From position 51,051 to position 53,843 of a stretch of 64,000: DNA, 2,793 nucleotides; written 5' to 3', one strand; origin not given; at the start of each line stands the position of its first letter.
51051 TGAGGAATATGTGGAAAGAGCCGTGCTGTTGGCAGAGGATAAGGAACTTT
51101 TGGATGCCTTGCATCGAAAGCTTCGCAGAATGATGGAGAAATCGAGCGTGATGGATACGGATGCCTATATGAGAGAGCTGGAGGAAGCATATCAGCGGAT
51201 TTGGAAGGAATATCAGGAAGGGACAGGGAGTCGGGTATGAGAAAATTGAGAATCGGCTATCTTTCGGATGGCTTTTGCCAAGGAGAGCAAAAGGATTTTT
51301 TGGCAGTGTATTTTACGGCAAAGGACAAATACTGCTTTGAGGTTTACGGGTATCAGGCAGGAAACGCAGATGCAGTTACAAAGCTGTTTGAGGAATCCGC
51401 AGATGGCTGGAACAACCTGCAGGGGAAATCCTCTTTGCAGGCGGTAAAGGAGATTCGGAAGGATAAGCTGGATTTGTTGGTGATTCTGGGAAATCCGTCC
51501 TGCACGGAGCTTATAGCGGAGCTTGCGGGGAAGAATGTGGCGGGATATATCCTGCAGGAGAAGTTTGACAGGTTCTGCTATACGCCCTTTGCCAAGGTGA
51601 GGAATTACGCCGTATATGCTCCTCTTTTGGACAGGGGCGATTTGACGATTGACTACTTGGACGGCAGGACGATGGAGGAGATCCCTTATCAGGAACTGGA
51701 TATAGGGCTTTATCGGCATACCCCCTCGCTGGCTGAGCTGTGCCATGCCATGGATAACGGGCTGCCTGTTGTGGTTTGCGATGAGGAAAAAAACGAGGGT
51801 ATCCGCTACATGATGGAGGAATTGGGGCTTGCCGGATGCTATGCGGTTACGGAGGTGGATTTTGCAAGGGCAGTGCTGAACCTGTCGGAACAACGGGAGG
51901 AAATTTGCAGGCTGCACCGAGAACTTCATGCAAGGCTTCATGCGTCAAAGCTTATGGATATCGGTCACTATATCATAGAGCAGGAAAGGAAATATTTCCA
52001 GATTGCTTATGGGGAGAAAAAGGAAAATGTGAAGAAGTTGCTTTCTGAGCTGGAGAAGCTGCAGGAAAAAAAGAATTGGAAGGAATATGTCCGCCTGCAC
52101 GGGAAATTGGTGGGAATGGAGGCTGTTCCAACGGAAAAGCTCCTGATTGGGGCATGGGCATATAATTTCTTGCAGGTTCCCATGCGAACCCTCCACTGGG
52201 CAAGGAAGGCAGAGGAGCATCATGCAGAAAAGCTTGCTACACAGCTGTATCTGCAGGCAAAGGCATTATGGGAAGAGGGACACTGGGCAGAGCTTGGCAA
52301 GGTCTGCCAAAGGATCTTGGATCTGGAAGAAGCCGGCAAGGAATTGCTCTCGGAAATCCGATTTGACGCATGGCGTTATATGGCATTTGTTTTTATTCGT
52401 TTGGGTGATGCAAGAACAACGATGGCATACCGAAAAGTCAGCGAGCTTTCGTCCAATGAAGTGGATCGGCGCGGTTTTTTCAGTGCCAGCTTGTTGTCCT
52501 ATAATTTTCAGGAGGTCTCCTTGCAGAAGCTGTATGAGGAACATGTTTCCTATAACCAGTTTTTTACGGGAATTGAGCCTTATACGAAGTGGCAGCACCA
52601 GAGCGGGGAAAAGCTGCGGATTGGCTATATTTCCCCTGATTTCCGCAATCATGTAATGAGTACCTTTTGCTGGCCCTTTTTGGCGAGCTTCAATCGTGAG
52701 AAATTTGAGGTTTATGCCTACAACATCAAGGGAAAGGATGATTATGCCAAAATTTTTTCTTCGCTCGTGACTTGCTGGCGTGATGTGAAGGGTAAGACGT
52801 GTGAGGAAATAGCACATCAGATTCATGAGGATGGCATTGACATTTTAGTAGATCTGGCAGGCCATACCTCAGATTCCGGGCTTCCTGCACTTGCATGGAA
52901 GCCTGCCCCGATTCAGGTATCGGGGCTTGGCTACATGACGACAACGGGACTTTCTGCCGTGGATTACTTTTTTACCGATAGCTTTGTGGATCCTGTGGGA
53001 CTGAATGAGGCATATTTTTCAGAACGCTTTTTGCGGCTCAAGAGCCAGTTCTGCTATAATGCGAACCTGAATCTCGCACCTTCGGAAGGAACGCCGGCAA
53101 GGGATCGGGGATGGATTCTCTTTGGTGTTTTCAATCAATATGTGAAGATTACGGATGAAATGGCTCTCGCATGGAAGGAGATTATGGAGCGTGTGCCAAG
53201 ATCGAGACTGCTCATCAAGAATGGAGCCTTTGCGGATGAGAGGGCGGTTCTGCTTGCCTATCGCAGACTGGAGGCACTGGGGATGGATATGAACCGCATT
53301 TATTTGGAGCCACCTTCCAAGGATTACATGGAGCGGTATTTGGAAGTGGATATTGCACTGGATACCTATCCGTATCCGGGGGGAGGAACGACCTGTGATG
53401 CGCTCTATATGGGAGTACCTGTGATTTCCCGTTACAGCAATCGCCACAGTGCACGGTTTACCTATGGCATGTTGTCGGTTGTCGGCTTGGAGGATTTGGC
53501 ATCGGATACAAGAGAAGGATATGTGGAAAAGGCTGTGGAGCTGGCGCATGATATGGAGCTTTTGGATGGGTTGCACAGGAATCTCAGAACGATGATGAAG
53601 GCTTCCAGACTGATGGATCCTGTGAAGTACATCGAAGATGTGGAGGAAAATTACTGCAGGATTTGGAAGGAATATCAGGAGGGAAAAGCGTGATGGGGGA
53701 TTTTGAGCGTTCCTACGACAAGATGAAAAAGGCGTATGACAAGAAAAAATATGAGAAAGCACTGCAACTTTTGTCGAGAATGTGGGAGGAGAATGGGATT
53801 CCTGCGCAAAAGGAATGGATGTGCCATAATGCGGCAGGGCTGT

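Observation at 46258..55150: Array of five intact plus one degenerate TPR-GT41 (OGT/SPINDLY-like) modules, three fused in a 1660-aa protein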

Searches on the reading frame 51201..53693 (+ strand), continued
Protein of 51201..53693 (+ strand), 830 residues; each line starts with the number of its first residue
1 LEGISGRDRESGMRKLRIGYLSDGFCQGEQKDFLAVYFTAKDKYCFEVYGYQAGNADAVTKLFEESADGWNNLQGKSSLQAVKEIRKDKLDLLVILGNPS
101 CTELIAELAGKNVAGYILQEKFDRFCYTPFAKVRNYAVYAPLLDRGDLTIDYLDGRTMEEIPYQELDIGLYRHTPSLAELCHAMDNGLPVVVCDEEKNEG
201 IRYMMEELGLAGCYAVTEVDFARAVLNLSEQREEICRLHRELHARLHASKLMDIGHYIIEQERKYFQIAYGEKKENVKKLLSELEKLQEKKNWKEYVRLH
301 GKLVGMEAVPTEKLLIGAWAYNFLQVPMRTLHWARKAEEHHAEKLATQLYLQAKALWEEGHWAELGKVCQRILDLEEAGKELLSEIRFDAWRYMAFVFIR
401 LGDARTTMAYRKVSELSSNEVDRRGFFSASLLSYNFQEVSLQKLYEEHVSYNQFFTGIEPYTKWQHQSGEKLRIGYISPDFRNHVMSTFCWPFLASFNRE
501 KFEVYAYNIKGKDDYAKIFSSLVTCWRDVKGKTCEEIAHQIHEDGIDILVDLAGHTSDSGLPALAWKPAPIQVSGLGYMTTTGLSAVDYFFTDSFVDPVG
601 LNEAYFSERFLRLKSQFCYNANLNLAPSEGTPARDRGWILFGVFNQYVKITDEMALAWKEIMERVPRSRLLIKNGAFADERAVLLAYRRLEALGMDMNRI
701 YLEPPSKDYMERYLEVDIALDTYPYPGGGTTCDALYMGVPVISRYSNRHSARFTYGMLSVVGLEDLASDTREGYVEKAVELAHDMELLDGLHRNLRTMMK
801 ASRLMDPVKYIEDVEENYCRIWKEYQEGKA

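Call 62: predict_structure(alignment_id=A2)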
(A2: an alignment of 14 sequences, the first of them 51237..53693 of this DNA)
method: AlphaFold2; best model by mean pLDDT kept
length: 818 residues; sequences in the alignment: 14
mean_pLDDT: 86.6   pTM: 0.83
mean pLDDT of the five models: 86.6, 86.5, 81.4, 79.0, 77.2
residues with pLDDT >= 90: 369; 70-90: 391; 50-70: 57; < 50: 1
segments of 3 or more residues with pLDDT < 50: none
pLDDT, mean of each block of 10 residues (from residue 1): 88 70 83 93 76 89 88 92 76 82 84 70 64 87 85 91 86 91 90 91 95 94 87 82 86 88 85 95 94 90 94 93 88 89 91 94 91 93 91 91 91 90 85 91 88 77 82 61 85 83 77 89 93 91 79 93 75 90 86 90 69 84 91 87 94 92 82 87 87 80 92 74 91 86 88 94 97 96 90 82 91 83
secondary structure, 60 per line:
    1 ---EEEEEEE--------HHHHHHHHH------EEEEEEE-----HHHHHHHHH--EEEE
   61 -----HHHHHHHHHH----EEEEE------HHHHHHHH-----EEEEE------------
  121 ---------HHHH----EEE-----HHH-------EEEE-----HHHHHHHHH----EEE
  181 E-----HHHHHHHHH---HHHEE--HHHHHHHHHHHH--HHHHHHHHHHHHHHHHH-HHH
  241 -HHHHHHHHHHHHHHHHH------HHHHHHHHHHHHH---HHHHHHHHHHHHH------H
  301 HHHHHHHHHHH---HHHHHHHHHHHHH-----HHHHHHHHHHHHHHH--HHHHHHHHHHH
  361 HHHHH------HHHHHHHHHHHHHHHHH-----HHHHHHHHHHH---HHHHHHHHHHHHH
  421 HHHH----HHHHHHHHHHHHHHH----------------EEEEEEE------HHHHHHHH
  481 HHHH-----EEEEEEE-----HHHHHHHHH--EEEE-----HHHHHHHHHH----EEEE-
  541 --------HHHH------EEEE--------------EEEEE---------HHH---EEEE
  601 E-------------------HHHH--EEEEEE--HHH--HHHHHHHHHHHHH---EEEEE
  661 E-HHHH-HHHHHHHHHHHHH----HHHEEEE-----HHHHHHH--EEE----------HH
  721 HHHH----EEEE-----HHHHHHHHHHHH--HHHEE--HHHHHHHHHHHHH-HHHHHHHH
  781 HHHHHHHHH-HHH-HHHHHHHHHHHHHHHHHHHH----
elements in order (helices of 4 or more, strands of 3 or more residues): E4-10 H19-27 E34-40 H46-54 E57-60 H66-75 E80-84 H91-98 E104-108 H130-133 E138-140 E156-159 H165-173 E178-181 H187-195 H206-217 H220-236 H242-258 H265-277 H281-293 H300-311 H315-327 H333-347 H350-365 H372-388 H394-404 H408-424 H429-443 E460-466 H473-484 E490-496 H502-510 E513-516 H522-531 E536-539 H549-552 E559-562 E577-581 E597-601 H621-624 E627-632 H640-652 E656-661 H663-666 H668-680 E688-691 H697-703 E706-708 H719-724 E729-732 H738-749 H759-771 H773-789 H795-814

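Call 67: fold_search(model_id=the predicted structure, library=pdb)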
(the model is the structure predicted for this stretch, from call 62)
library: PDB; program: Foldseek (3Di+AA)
matches with E <= 10: 1694; with E <= 0.001: 165
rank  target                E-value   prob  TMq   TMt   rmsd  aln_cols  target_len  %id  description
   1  8dtf_A                8.8e-35  1.00  0.56  0.57  19.4       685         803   25  Cryo-EM structure of the full length Arabidopsis SPY with complete TPRs (released 2023-03-08)
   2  8dth_B                1.8e-34  1.00  0.56  0.65  19.5       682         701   26  Cryo-EM structure of Arabidopsis SPY alternative conformation 2 (released 2023-03-08)
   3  8dth_A                1.3e-33  1.00  0.55  0.60  21.5       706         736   25  Cryo-EM structure of Arabidopsis SPY alternative conformation 2 (released 2023-03-08)
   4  8dtg_A                1.9e-33  1.00  0.57  0.58  20.2       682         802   26  Cryo-EM structure of Arabidopsis SPY alternative conformation 1 (released 2023-03-08)
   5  8dti_A                4.9e-33  1.00  0.55  0.70  18.0       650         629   27  Cryo-EM structure of Arabidopsis SPY in complex with GDP-fucose (released 2023-03-08)
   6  8dtg_B                1.1e-32  1.00  0.56  0.62  20.0       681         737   26  Cryo-EM structure of Arabidopsis SPY alternative conformation 1 (released 2023-03-08)
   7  7y4i_B                2.0e-32  1.00  0.56  0.57  20.2       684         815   25  Crystal structure of SPINDLY in complex with GDP (released 2022-12-07)
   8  7y4i_A                4.7e-32  1.00  0.57  0.56  20.0       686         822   25  Crystal structure of SPINDLY in complex with GDP (released 2022-12-07)
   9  5djs_A                5.0e-31  1.00  0.54  0.82   4.7       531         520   26  Thermobaculum terrenum O-GlcNAc transferase mutant - K341M (released 2015-10-28)
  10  5a01_A                5.8e-25  1.00  0.46  0.54  12.9       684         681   19  O-GlcNAc transferase from Drososphila melanogaster (released 2016-04-27)
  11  4n39_A                1.2e-24  1.00  0.46  0.53  12.8       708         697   19  Crystal structure of human O-GlcNAc transferase bound to a peptide from HCF-1 pro-repeat 2 (11-26) (released 2014-01-01)
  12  2vsn_B                1.3e-24  1.00  0.51  0.74   7.0       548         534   21  Structure and topological arrangement of an O-GlcNAc transferase homolog: insight into molecular control of intracellu (released 2008-06-10)
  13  5hgv_A                1.5e-24  1.00  0.50  0.58  16.1       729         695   18  Structure of an O-GlcNAc transferase point mutant, D554N in complex with peptide (released 2016-09-14)
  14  4ay5_A                2.4e-24  1.00  0.49  0.57  12.4       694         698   19  Human O-GlcNAc transferase (OGT) in complex with UDP and glycopeptide (released 2012-10-24)
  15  5hgv_C                2.8e-24  1.00  0.49  0.58  10.6       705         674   18  Structure of an O-GlcNAc transferase point mutant, D554N in complex with peptide (released 2016-09-14)
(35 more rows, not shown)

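Call 71: find_encoding_contigs(protein=P0121, flank=10000, max_places=3)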
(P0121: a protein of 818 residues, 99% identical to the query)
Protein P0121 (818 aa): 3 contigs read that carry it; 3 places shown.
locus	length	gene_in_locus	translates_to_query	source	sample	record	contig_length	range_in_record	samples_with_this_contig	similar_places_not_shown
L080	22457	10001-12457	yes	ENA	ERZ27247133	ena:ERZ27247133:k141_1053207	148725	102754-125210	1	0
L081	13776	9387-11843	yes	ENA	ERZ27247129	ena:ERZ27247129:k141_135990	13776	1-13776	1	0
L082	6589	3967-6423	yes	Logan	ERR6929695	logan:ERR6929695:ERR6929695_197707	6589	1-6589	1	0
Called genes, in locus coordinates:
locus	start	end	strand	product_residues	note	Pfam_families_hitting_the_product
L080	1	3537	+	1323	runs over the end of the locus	PF00535:Glycos_transf_2, PF10111:Glyco_tranf_2_2 (faint), PF12804:NTP_transf_3 (faint), PF13428:TPR_14 (faint), PF21033:RMD1-3 (faint), PF00515:TPR_1 (faint), PF07719:TPR_2 (faint), PF00535:Glycos_transf_2, +6 more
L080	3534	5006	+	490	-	PF00535:Glycos_transf_2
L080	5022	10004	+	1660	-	PF13844:Glyco_transf_41, PF13692:Glyco_trans_1_4 (faint), PF13844:Glyco_transf_41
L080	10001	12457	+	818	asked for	PF13844:Glyco_transf_41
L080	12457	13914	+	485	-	PF13844:Glyco_transf_41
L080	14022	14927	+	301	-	PF13432:TPR_16 (faint), PF07719:TPR_2 (faint), PF12895:ANAPC3, PF14559:TPR_19 (faint), PF13428:TPR_14 (faint)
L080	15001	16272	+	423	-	-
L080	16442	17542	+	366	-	PF00535:Glycos_transf_2, PF10111:Glyco_tranf_2_2, PF13641:Glyco_tranf_2_3, PF13506:Glyco_transf_21 (weak), PF02709:Glyco_transf_7C (faint)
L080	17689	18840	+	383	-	-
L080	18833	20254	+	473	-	PF00535:Glycos_transf_2, PF13641:Glyco_tranf_2_3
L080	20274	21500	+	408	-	PF01501:Glyco_transf_8, PF18404:Glyco_transf_24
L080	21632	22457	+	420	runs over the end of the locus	PF01075:Glyco_transf_9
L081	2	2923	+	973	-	?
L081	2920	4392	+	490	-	PF00535:Glycos_transf_2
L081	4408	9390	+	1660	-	PF13844:Glyco_transf_41, PF13692:Glyco_trans_1_4 (faint), PF13844:Glyco_transf_41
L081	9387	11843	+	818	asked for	PF13844:Glyco_transf_41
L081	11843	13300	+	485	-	PF13844:Glyco_transf_41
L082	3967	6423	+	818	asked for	PF13844:Glyco_transf_41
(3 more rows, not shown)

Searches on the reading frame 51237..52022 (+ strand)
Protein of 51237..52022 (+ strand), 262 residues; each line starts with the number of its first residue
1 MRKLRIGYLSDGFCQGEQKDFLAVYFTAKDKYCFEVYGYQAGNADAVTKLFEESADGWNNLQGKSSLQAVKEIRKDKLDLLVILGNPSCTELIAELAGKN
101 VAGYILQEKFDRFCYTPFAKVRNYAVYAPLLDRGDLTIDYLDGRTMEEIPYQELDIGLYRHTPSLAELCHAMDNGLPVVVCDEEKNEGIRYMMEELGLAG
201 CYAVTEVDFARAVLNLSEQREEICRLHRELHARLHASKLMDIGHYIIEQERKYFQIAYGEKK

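Call 86: search_protein_families(library=pfam, proteins=[window:51237-52022:+], max_evalue=1)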
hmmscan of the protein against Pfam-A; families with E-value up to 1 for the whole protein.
window:51237-52022:+ (262 aa): 1 family
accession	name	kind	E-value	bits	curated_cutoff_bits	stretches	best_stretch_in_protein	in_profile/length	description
PF13844.12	Glyco_transf_41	-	0.079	11.6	25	1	3-82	80-162/543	Glycosyl transferase family 41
